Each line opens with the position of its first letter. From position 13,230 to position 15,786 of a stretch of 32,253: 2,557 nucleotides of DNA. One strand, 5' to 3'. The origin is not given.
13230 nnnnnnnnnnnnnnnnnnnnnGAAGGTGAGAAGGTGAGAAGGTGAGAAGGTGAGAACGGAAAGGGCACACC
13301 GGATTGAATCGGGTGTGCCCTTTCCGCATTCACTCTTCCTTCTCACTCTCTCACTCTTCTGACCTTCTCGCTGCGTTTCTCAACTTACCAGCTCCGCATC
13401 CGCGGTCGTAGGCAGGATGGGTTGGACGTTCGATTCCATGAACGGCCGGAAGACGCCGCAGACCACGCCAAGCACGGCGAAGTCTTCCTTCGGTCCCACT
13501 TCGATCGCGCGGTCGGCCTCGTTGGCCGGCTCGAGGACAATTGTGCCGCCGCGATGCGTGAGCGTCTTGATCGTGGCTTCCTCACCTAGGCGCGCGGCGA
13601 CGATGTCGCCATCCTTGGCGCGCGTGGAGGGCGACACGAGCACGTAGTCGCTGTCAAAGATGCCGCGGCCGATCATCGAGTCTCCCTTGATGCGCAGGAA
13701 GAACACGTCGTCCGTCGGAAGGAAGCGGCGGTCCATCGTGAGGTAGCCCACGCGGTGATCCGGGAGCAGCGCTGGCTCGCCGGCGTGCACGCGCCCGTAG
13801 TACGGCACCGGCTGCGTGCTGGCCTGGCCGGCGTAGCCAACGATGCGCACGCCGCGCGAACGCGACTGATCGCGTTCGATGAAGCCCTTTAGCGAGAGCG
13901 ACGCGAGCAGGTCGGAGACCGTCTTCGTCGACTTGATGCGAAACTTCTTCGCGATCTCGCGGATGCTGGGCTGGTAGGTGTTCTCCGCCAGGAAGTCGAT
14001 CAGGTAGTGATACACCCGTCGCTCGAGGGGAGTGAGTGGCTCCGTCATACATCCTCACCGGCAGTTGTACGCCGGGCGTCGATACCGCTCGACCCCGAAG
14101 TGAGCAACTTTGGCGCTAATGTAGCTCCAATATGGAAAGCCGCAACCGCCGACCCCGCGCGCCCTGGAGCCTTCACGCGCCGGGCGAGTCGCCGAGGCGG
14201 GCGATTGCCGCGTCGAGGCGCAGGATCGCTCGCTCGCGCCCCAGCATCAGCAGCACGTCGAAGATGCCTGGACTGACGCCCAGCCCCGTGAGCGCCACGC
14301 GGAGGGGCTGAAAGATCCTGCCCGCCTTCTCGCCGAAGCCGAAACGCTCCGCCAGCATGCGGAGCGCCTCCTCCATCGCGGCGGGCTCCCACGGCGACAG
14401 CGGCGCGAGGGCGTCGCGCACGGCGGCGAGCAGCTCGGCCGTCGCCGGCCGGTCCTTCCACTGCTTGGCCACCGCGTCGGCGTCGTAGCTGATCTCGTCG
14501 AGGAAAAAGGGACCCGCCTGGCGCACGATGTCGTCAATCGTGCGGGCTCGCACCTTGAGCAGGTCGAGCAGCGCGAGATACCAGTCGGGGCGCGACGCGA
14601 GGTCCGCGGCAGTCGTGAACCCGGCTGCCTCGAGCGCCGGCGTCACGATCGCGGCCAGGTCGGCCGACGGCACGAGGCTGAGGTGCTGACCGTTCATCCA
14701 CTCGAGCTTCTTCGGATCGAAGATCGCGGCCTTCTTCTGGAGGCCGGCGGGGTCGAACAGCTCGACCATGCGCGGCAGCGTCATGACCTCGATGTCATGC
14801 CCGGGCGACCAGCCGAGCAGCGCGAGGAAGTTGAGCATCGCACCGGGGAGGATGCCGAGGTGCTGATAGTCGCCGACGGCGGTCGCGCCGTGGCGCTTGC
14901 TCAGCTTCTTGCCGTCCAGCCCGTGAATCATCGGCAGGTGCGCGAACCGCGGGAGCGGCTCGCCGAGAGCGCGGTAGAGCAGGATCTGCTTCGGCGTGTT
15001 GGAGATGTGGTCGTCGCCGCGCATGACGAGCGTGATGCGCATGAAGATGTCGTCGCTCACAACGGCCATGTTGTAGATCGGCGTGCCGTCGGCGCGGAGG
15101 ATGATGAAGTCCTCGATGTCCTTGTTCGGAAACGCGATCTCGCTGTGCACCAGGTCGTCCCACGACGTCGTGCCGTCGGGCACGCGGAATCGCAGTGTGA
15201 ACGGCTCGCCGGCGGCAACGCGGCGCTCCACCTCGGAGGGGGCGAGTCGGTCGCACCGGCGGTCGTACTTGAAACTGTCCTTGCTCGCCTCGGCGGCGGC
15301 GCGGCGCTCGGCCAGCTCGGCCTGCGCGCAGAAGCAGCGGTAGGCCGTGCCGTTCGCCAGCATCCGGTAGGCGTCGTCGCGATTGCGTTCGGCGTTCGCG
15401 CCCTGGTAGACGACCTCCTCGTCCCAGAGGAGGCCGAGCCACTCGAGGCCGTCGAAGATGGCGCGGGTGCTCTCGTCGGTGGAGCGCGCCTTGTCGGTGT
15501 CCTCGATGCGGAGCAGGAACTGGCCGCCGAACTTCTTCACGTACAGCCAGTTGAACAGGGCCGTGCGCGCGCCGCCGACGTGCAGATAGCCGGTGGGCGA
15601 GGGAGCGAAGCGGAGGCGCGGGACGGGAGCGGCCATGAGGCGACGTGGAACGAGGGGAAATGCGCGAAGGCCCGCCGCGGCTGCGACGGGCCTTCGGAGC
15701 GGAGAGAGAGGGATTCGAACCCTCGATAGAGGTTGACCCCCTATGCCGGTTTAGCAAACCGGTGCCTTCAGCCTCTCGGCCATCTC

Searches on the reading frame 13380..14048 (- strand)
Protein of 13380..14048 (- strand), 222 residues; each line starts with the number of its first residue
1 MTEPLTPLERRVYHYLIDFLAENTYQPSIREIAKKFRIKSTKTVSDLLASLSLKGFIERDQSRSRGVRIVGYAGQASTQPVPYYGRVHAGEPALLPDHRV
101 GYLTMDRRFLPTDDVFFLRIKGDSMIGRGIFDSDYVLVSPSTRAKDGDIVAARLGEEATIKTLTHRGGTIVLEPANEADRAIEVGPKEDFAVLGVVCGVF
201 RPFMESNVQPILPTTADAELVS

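Call 15: search_protein_families(library=pfam, proteins=[window:13380-14048:-], max_evalue=0.001)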
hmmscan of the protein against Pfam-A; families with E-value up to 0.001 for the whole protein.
window:13380-14048:- (222 aa): 4 families
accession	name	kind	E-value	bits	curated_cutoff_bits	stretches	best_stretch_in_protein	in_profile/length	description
PF00717.28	Peptidase_S24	-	9.9e-28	96.6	23.3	1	82-197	1-116/116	Peptidase S24-like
PF01726.22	LexA_DNA_bind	-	9.8e-15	54.5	23.7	1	3-66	2-65/65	LexA DNA binding domain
PF13730.12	HTH_36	-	6.8e-05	23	25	1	5-57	3-55/55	Helix-turn-helix domain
PF12802.13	MarR_2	-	0.00066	20.2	27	0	13-61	7-54/61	MarR family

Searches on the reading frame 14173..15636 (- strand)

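Call 65: search_protein_families(library=pfam, proteins=[window:14173-15636:-], max_evalue=0.001)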
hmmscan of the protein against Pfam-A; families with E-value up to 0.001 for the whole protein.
window:14173-15636:- (487 aa): 2 families
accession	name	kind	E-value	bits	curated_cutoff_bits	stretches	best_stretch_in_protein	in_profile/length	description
PF00749.27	tRNA-synt_1c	-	2.1e-90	303.2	23.4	1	7-313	3-314/314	tRNA synthetases class I (E and Q), catalytic domain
PF19269.4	Anticodon_2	-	3.9e-30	105.5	23.6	1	348-478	11-141/141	Anticodon binding domain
